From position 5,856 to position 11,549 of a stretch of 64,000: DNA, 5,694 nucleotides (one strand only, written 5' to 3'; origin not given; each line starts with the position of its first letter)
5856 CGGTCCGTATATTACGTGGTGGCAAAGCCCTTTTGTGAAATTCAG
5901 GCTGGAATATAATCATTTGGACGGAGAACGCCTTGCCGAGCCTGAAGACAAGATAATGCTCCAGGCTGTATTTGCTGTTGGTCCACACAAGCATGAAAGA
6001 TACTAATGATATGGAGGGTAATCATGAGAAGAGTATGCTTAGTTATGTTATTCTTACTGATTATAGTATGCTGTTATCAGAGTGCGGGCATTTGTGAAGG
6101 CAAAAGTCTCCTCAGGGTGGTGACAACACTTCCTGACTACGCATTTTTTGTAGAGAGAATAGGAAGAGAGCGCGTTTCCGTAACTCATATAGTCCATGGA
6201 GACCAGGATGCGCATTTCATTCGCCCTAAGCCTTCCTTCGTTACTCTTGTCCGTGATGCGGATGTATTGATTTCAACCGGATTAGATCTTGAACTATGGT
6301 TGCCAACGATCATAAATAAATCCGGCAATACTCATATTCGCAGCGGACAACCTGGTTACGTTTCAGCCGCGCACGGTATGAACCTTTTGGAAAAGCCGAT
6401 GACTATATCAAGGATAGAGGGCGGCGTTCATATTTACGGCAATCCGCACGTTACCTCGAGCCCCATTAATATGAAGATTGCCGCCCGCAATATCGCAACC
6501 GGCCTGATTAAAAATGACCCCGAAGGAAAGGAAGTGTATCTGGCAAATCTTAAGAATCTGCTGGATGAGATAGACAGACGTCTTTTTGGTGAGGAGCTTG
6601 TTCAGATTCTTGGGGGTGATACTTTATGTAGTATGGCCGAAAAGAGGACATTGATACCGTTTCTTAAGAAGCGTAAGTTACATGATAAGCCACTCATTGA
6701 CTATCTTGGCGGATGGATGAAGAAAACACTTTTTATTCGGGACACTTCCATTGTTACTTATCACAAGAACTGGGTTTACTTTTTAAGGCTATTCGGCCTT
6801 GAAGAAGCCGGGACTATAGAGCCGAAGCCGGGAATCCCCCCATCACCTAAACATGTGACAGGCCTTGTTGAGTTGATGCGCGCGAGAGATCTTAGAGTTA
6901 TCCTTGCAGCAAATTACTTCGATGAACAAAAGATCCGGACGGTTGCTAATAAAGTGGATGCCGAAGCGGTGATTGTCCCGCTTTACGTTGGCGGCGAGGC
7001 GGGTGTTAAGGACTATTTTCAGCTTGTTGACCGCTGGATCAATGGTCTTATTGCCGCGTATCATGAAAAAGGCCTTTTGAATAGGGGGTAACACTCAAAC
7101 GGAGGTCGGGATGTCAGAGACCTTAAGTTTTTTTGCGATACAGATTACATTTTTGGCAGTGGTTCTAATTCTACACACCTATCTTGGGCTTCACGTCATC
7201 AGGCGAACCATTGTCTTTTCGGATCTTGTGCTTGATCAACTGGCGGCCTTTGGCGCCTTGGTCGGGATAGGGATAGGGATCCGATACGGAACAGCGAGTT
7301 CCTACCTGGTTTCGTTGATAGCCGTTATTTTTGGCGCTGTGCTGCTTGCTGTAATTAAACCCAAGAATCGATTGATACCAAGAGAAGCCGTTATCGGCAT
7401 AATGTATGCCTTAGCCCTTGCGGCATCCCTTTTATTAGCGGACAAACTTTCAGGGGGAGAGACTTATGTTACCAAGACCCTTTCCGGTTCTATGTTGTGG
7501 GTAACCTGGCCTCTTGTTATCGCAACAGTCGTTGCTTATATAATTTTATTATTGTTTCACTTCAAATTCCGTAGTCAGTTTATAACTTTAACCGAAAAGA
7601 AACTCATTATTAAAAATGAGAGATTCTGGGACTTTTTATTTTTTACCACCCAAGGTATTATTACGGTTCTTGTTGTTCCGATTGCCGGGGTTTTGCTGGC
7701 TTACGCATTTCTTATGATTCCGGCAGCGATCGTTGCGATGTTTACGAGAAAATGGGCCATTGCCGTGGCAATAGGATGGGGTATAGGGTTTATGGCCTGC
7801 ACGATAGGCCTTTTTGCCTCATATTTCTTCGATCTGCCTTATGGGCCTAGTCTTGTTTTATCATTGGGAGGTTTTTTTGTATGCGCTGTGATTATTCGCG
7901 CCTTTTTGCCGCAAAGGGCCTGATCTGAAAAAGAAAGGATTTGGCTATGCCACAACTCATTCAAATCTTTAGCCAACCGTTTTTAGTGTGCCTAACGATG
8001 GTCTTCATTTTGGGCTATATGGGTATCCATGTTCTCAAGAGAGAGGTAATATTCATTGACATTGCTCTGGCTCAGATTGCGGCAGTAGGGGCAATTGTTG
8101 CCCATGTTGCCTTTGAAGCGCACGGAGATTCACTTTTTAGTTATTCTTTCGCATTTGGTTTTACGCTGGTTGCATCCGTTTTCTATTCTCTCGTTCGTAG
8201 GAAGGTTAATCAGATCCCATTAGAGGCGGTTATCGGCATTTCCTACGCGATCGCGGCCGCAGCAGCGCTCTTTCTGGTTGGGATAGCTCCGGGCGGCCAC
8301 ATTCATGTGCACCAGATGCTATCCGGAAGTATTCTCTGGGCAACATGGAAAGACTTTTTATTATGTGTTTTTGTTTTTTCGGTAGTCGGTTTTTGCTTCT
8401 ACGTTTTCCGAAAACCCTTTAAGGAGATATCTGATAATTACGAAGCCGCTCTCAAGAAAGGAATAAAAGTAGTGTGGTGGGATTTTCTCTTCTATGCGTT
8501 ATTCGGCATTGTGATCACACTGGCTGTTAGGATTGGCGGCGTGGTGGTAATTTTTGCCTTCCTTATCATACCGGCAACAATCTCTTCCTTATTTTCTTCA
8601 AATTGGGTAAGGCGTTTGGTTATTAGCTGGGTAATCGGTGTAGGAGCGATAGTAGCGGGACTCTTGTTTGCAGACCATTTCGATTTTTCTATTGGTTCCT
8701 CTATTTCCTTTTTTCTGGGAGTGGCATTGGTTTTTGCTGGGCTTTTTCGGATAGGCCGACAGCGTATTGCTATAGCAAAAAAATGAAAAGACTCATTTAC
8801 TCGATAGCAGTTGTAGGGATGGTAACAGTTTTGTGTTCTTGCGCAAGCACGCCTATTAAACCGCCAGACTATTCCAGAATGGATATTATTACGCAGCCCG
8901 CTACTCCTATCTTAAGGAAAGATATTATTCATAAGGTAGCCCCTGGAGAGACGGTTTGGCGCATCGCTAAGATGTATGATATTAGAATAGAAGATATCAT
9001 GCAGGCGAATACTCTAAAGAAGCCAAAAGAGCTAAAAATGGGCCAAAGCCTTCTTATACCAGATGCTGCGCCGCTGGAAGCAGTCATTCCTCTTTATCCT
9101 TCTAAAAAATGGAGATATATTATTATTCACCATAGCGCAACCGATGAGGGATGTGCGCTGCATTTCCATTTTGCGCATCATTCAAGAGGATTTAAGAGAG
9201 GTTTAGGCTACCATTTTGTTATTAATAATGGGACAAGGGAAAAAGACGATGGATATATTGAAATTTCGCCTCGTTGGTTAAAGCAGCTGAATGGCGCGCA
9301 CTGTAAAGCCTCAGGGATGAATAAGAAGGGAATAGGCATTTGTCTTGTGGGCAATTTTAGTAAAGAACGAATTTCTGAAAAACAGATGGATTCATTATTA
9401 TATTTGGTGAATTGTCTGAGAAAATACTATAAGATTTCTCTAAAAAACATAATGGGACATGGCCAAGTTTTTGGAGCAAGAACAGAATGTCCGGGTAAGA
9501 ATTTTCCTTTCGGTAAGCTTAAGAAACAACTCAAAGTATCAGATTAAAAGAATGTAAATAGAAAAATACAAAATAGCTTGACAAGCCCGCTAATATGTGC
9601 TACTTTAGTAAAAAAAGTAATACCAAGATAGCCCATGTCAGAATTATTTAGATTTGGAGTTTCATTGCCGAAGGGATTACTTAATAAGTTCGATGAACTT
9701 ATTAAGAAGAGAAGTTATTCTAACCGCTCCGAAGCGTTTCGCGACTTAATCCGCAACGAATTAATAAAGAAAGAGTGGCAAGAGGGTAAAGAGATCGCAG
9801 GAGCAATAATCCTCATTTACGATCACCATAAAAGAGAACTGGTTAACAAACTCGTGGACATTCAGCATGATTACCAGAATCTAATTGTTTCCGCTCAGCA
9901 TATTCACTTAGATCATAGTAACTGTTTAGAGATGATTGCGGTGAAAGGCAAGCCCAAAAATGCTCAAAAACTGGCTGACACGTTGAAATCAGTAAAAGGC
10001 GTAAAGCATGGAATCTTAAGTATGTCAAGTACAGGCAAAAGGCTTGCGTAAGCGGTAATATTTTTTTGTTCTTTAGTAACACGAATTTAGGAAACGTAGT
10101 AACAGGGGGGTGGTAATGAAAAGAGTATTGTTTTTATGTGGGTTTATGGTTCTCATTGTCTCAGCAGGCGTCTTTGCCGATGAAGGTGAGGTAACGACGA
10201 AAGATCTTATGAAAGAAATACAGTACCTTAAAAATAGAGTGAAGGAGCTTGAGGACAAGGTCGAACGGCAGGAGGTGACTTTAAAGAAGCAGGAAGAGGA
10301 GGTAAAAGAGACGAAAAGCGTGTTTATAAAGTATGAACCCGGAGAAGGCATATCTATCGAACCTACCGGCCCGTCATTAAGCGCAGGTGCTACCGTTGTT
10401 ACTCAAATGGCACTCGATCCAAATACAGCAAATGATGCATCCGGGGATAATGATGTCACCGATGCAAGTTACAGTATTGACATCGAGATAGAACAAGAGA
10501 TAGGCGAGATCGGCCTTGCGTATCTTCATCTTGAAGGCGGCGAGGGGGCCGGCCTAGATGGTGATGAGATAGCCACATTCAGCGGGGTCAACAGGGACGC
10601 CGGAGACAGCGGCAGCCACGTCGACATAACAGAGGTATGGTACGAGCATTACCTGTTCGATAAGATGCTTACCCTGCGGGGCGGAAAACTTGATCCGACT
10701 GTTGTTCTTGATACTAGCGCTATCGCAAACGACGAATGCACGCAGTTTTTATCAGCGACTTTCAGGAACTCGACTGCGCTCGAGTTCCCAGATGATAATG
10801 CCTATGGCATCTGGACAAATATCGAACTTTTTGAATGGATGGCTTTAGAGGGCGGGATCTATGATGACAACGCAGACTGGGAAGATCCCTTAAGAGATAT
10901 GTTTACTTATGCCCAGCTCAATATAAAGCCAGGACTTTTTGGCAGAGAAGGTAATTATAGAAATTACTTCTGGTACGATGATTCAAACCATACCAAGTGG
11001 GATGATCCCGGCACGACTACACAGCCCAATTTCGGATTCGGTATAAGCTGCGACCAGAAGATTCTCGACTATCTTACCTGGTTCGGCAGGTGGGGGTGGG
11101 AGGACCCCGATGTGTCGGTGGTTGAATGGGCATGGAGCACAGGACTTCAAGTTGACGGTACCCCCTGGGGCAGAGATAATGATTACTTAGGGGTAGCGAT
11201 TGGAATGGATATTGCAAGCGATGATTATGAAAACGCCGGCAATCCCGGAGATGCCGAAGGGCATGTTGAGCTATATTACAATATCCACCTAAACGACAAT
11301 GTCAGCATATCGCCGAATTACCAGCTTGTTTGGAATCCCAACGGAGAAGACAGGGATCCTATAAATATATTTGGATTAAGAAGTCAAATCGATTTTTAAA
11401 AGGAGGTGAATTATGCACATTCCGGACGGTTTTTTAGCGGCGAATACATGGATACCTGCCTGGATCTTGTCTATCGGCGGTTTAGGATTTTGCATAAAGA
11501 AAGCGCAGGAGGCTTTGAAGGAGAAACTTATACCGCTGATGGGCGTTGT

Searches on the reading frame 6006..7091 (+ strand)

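Call 68: search_protein_families(library=pfam, proteins=[window:6006-7091:+], max_evalue=0.001)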
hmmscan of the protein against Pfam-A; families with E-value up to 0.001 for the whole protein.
window:6006-7091:+ (361 aa): 1 family
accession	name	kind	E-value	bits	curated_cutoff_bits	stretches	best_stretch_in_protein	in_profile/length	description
PF01297.22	ZnuA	-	2.1e-41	142.6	29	2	38-190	1-142/263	Zinc-uptake complex component A periplasmic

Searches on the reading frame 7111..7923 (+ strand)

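Call 68: search_protein_families(library=pfam, proteins=[window:7111-7923:+], max_evalue=0.001)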
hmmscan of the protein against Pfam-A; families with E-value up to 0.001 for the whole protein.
window:7111-7923:+ (270 aa): 1 family
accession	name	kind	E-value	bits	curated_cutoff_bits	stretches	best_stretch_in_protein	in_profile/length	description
PF00950.22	ABC-3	-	1e-20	74.8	20.1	1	25-262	22-257/258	ABC 3 transport family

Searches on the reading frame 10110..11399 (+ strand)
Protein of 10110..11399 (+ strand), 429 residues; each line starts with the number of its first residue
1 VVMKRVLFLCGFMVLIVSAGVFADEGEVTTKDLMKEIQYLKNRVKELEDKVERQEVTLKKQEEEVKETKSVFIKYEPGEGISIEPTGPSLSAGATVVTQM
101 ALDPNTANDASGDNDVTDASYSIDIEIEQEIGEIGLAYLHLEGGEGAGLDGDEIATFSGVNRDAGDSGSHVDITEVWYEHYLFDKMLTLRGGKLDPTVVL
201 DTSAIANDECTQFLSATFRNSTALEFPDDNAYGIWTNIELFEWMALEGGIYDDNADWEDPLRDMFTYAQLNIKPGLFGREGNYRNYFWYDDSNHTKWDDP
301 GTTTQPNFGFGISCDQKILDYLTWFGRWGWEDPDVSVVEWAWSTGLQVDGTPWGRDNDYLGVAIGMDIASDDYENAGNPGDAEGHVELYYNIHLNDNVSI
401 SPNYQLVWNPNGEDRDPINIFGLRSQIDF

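Call 68: search_protein_families(library=pfam, proteins=[window:10110-11399:+], max_evalue=0.001)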
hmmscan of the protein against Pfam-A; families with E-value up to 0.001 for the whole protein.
window:10110-11399:+ (429 aa): 2 families
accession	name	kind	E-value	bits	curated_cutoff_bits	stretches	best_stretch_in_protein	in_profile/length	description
PF04966.18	OprB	-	2.9e-34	119.5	22.9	1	137-429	29-372/372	Carbohydrate-selective porin, OprB family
PF04338.18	DUF481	-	0.00047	20.7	21.1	1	281-414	28-159/210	Protein of unknown function, DUF481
